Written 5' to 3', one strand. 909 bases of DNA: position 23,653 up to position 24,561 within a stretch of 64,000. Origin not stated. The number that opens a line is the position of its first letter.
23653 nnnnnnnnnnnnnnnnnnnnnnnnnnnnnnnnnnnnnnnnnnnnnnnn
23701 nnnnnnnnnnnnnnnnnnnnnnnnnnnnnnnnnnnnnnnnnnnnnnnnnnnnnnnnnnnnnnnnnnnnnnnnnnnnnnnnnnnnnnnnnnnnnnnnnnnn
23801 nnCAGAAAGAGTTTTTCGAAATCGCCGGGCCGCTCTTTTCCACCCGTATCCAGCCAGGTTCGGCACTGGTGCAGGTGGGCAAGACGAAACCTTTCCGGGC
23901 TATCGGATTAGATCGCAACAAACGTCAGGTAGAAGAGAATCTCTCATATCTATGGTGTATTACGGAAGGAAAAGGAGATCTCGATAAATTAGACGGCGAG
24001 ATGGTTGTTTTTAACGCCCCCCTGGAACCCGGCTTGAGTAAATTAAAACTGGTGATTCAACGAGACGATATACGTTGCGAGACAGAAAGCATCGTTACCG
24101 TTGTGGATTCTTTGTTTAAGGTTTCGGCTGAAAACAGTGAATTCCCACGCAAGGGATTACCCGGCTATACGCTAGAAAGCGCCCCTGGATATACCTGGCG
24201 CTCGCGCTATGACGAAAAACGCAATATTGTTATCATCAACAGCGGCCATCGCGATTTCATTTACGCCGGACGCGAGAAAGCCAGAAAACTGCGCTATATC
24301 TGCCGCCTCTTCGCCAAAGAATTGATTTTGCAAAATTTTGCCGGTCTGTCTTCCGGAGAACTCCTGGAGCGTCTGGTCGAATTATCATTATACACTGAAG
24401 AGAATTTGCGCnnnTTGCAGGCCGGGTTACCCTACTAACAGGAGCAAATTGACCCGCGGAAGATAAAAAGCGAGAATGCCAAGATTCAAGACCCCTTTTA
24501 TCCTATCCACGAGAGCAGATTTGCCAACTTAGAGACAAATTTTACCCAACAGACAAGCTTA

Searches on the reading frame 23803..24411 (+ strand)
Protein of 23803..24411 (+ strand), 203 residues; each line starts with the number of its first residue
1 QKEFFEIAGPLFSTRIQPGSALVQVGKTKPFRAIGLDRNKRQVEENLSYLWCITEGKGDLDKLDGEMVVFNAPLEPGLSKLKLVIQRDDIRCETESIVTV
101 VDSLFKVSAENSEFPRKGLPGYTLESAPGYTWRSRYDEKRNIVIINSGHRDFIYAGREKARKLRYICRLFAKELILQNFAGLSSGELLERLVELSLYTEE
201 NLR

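Call 55: search_protein_representatives(protein=window:23803-24411:+)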
Query: 203 residues. Proteins with E-value up to 0.001 (for the whole library): 716; up to 1e-10: 346; up to 1e-30: 56. The best 150 are listed.
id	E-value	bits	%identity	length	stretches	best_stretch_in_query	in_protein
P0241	3.6e-93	326.9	72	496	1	1-203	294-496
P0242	4.4e-67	241.8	55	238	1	1-203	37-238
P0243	2.3e-66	239.5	54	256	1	1-203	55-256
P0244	2.2e-63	229.7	53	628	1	1-203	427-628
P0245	2.3e-63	229.7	53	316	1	1-203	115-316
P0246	1.4e-61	223.9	50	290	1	1-203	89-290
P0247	2.5e-60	219.8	52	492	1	1-203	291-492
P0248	5.7e-60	218.6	52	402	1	1-200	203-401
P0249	2.9e-56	206.5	52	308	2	92-203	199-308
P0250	5.9e-56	205.5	48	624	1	1-201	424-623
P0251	9.6e-54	198.3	45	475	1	1-203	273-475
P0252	1.9e-52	194.1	46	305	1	4-202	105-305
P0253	3.9e-52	193.0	48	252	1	16-203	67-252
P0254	4.4e-52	192.8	46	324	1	1-202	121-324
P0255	9.6e-52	191.7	44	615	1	1-202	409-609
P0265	1.4e-43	165.1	42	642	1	2-201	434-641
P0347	4.4e-22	94.9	31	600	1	6-199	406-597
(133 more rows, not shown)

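Call 82: find_encoding_contigs(protein=P0347, flank=6000, max_places=2)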
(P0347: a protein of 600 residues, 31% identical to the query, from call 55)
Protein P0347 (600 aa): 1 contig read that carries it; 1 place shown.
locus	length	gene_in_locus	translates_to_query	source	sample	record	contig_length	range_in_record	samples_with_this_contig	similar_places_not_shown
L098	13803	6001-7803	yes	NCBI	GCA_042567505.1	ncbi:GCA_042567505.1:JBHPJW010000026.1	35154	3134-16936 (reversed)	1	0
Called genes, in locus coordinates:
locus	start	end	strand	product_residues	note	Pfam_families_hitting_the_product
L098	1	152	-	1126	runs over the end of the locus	PF13485:Peptidase_MA_2 (faint), PF07676:PD40 (faint), PF26549:Tricorn_N (weak)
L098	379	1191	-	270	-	PF04542:Sigma70_r2, PF04539:Sigma70_r3, PF04545:Sigma70_r4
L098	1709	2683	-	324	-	PF20030:bpMoxR, PF00004:AAA (faint), PF07726:AAA_3, PF07728:AAA_5, PF17863:AAA_lid_2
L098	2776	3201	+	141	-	PF01402:RHH_1 (weak), PF08753:NikR_C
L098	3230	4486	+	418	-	PF13513:HEAT_EZ (faint), PF12717:Cnd1 (faint), PF02985:HEAT (faint), PF13646:HEAT_2, PF01740:STAS, PF13466:STAS_2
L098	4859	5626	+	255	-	-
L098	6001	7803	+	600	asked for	PF13589:HATPase_c_3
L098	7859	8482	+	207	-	PF00753:Lactamase_B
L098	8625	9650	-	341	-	PF04909:Amidohydro_2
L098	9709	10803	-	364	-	-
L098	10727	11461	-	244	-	PF09994:T6SS_Tle1-like_cat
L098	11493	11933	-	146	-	-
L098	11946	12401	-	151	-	-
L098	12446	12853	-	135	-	-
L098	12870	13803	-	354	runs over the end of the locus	PF04015:DUF362, PF13237:Fer4_10, PF12838:Fer4_7, PF13187:Fer4_9 (weak), PF25160:LdpA_Fe-S-bd (weak), PF00037:Fer4, PF12837:Fer4_6 (weak), PF14697:Fer4_21 (weak), +4 more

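Call 83: find_encoding_contigs(protein=P0265, flank=6000, max_places=2)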
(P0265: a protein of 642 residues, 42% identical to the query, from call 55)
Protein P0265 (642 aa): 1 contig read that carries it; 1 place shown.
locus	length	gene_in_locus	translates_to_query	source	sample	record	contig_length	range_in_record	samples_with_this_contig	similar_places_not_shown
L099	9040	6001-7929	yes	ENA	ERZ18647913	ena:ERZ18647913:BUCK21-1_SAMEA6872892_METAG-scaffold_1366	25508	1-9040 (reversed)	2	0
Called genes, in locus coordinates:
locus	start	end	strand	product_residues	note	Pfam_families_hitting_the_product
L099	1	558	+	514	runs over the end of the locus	PF04293:SpoVR, PF24755:SpoVR_C (weak)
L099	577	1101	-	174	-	PF09998:DUF2239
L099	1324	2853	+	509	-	PF01436:NHL (weak)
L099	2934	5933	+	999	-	PF01364:Peptidase_C25, PF01483:P_proprotein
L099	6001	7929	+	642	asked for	PF13589:HATPase_c_3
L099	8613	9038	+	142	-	?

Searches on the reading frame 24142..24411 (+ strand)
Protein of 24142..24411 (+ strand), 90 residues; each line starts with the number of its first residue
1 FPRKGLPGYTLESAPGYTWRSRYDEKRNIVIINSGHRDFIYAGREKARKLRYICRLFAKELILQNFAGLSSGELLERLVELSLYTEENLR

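Call 74: search_solved_structures(query=A7, max_evalue=10, show_alignments=3)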
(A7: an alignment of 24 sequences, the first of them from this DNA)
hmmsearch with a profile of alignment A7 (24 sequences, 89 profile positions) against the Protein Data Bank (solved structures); distinct sequences matched with E-value up to 10: 1.
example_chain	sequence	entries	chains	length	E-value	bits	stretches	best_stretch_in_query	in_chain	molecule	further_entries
5jvr_A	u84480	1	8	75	0.38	14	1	15-43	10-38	Chimera protein of mouse KIF3A,fruit fly Kinesin-1 and human EB1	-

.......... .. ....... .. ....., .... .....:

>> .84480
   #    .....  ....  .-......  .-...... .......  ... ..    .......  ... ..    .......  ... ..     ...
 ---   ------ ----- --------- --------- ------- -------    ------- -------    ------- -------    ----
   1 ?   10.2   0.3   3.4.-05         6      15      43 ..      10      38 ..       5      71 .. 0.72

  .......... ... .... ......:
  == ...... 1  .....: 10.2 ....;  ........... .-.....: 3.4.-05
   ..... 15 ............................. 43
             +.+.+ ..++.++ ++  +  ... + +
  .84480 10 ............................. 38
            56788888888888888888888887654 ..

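Call 75: search_protein_families(library=pfam, alignment_id=A7, max_evalue=10)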
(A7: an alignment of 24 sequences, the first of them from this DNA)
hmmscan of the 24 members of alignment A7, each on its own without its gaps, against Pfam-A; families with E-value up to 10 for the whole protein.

A. member 1, seq(90 aa): 1 family
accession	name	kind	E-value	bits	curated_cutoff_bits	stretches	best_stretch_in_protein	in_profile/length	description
PF00692.24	dUTPase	-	0.13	12.5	22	1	1-45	51-94/129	dUTPase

B. families by the number of members that match (of 24 scanned): 10 families
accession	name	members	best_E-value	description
PF02362.26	B3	3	0.039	B3 DNA binding domain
PF15167.11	DUF4581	1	0.00038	Domain of unknown function (DUF4581)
PF08163.18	DNAPKcs_CC3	1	0.032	DNA-dependent protein kinase catalytic subunit, CC3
PF04344.18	CheZ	1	0.042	Chemotaxis phosphatase, CheZ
PF21897.1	DUF6919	1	0.093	Domain of unknown function (DUF6919)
PF01264.26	Chorismate_synt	1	0.1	Chorismate synthase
PF08744.15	NOZZLE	1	0.12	Plant transcription factor NOZZLE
PF00692.24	dUTPase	1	0.13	dUTPase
PF02663.19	FmdE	1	0.15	FmdE, Molybdenum formylmethanofuran dehydrogenase operon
PF04472.17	SepF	1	0.15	Cell division protein SepF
